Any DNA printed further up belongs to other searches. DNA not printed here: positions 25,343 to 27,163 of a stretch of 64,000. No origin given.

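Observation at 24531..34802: Eight-gene translationally coupled membrane operon: SPFH trio, HMA-less P-type ATPase, NosF/NosY-like ABC module and an orphan exported protein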

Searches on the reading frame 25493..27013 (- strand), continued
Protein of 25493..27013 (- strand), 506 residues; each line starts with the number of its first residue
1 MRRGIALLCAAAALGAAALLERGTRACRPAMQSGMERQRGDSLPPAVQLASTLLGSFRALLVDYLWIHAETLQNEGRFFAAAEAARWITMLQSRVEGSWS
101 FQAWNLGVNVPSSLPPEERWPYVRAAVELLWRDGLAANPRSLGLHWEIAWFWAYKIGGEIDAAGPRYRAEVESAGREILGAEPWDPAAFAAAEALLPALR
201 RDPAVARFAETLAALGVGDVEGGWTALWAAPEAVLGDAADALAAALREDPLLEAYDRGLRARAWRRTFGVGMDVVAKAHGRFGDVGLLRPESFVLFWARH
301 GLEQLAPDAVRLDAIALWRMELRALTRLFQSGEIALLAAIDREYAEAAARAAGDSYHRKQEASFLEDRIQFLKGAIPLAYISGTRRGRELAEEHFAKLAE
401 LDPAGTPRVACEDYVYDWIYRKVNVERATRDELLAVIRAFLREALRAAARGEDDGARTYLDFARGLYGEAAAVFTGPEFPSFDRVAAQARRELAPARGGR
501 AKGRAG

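Call 46: predict_structure(alignment_id=A1)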
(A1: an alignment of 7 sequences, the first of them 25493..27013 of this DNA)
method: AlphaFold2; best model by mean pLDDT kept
length: 506 residues; sequences in the alignment: 7
mean_pLDDT: 82.5   pTM: 0.71
mean pLDDT of the five models: 82.5, 81.2, 79.6, 79.2, 78.0
residues with pLDDT >= 90: 235; 70-90: 166; 50-70: 73; < 50: 32
segments of 3 or more residues with pLDDT < 50: 1-3, 27-43, 496-506
pLDDT, mean of each block of 10 residues (from residue 1): 57 65 52 39 50 58 68 69 63 63 79 83 92 88 94 90 91 95 94 97 96 93 91 94 95 97 96 97 93 97 85 92 93 89 96 89 97 92 83 96 91 86 71 83 84 81 87 78 89 57 35
secondary structure, 60 per line:
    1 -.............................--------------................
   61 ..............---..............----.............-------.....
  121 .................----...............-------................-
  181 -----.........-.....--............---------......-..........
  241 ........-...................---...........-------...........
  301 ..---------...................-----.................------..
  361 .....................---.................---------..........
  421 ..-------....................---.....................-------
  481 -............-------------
elements in order: H2-30 H45-74 H78-91 H96-108 H116-137 H142-156 H164-179 H186-194 H196-200 H203-214 H224-229 H231-248 H250-268 H272-282 H290-302 H312-330 H336-352 H359-381 H385-401 H411-422 H430-449 H453-473 H482-493
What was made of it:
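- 25493..27013 (-): G7: 506-aa orphan. N-terminal TM helix, a second conserved helix with invariant F57 R58 D63 W66, then an all-alpha solenoid. It defines a family seen here only in PVC bacteria. AF2 model with pLDDT 82.5, all helical (call 46).
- On TPR / alpha-solenoid repeat proteins (for G7): The AF2 model is all-helical (call 46).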

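Call 48: search_protein_representatives(alignment_id=A1)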
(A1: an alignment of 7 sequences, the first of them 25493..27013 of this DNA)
Query: 7 sequences, 506 profile positions. Proteins with E-value up to 0.001 (for the whole library): 2455; up to 1e-10: 1456; up to 1e-30: 830. The best 150 are listed.
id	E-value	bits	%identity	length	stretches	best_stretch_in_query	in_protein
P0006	3.6e-249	844.3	-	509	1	1-503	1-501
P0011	8.6e-137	473.6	-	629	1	1-497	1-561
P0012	8.9e-124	430.6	-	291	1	1-290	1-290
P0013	1.0e-101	357.9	-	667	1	6-453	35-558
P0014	6.0e-88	312.4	-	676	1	6-473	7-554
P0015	2.8e-85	303.6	-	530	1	13-496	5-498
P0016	3.7e-85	303.2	-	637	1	2-433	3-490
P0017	1.4e-83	298.0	-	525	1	3-416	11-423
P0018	3.0e-81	290.4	-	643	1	5-454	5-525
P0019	7.4e-81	289.1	-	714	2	4-207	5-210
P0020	1.2e-80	288.4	-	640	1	3-457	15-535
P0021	1.3e-80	288.3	-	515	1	9-493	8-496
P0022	5.0e-80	286.3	-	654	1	1-494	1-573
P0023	4.7e-79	283.1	-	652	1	3-403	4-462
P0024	1.1e-78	281.9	-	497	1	2-470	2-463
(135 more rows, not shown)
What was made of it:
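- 25493..27013 (-): Family size is 2455 clusters at 50% identity (call 48).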

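Call 49: fold_search(model_id=the predicted structure, library=pdb)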
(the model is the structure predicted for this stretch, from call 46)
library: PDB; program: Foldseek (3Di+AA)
matches with E <= 10: 709; with E <= 0.001: 0
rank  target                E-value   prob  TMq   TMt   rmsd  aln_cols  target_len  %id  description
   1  8h6k_4G               6.7e-03  0.89  0.17  0.13  31.0       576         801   12  Cryo-EM structure of human exon-defined spliceosome in the mature B state. (released 2024-05-01)
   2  7dkh_A                8.1e-03  0.87  0.14  0.09  25.3       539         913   12  Crystal structure of the Ctr9/Paf1/Cdc73/Rtf1 quaternary complex (released 2021-11-24)
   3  3fp4_A                1.2e-02  0.72  0.14  0.15  29.2       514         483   11  Crystal structure of Tom71 complexed with Ssa1 C-terminal fragment (released 2009-07-28)
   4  8c6j_S                1.4e-02  0.80  0.15  0.12  31.7       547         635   12  Human spliceosomal PM5 C* complex (released 2023-07-12)
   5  6q6g_Y                1.4e-02  0.69  0.14  0.14  20.9       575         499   13  Cryo-EM structure of the APC/C-Cdc20-Cdk2-cyclinA2-Cks2 complex, the D1 box class (released 2019-09-11)
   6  7dkh_I                1.5e-02  0.63  0.13  0.09  25.9       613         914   11  Crystal structure of the Ctr9/Paf1/Cdc73/Rtf1 quaternary complex (released 2021-11-24)
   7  6vbu_4                1.7e-02  0.90  0.15  0.18  18.6       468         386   12  Structure of the bovine BBSome complex (released 2020-01-29)
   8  7rdr_A                1.7e-02  0.90  0.17  0.18  22.4       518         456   15  Circular tandem repeat protein with novel repeat topology and enhanced subunit contact surfaces (released 2021-09-01)
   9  9pkq_A                2.3e-02  0.77  0.15  0.16  27.6       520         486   13  Structure of the cytoplasmic domain of unliganded human Tom70, open and closed conformations (released 2026-03-18)
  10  7dhg_C                2.6e-02  0.69  0.16  0.17  27.4       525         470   13  Crystal structure of SARS-CoV-2 Orf9b complex with human TOM70 (released 2021-05-12)
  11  5nrl_J                2.9e-02  0.47  0.13  0.10  30.1       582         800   15  Structure of a pre-catalytic spliceosome (released 2017-05-31)
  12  8ro0_J                3.6e-02  0.75  0.15  0.13  26.4       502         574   12  Structure of the C. elegans Intron Lariat Spliceosome primed for disassembly (ILS') (released 2024-08-07)
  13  9hvq_Q                3.8e-02  0.57  0.14  0.09  22.0       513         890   13  Structure of the transcribing Pol II-DSIF-PAF-SPT6-RECQL5 complex (released 2025-07-16)
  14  6c6k_B                3.8e-02  0.35  0.12  0.13  18.6       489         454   12  Structural basis for preferential recognition of cap 0 RNA by a human IFIT1-IFIT3 protein complex (released 2018-04-04)
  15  3lca_A                4.1e-02  0.38  0.13  0.13  29.4       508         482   12  Structure of Tom71 complexed with Hsp70 Ssa1 C terminal tail indicating conformational plasticity (released 2010-12-22)
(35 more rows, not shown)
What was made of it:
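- On TPR / alpha-solenoid repeat proteins (for G7): Foldseek matches to TPR/HAT proteins have E of 0.007 or worse and TM-score of 0.22 or lower (call 49).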
